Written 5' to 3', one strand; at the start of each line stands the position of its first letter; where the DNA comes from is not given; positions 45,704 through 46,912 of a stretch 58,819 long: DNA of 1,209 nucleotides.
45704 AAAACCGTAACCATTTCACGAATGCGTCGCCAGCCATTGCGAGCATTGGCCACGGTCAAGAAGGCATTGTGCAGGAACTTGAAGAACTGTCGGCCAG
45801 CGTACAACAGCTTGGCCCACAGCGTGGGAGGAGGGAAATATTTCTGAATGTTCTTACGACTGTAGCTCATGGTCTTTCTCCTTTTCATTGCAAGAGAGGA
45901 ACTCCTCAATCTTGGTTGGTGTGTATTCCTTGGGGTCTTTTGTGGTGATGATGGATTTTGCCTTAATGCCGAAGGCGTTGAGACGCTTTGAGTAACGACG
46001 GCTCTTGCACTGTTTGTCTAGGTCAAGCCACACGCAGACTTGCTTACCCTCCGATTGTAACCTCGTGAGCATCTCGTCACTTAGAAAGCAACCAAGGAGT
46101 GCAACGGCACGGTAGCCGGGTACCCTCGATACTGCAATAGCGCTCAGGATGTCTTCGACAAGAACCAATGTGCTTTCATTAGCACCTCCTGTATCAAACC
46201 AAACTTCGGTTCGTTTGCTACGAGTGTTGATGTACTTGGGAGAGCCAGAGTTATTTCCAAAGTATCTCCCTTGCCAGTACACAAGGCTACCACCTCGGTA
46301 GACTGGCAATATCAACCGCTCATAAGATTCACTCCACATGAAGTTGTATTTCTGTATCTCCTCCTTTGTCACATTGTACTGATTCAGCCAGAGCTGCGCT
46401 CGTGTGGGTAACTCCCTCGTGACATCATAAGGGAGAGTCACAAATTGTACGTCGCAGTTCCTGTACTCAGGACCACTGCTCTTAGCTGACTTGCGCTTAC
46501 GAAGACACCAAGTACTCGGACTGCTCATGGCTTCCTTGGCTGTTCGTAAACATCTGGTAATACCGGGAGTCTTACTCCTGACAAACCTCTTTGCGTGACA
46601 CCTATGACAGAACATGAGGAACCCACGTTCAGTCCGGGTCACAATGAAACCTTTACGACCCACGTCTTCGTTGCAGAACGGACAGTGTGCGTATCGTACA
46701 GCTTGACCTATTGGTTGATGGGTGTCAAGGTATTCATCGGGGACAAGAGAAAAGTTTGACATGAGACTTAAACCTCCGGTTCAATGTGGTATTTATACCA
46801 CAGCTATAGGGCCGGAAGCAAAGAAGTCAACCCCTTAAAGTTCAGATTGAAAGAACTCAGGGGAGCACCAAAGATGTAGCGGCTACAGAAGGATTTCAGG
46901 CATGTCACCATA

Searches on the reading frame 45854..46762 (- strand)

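Call 38: search_protein_families(library=phrogs, proteins=[window:45854-46762:-], max_evalue=0.001)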
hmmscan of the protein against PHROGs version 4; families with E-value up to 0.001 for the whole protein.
window:45854-46762:- (302 aa): 4 families
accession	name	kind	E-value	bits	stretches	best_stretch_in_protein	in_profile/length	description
phrog_47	-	DNA, RNA and nucleotide metabolism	1.8e-33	117.1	1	23-295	50-336/947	DNA primase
phrog_22173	-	DNA, RNA and nucleotide metabolism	1.5e-12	48.6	1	174-291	9-132/133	DNA primase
phrog_6444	-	DNA, RNA and nucleotide metabolism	1.6e-05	24.9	1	148-250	202-313/577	DNA primase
phrog_849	-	DNA, RNA and nucleotide metabolism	9.5e-05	22.5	1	170-287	211-334/435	DNA primase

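Call 39: search_protein_families(library=pfam, proteins=[window:45854-46762:-], max_evalue=0.001)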
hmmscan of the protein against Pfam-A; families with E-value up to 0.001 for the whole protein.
window:45854-46762:- (302 aa): 0 families
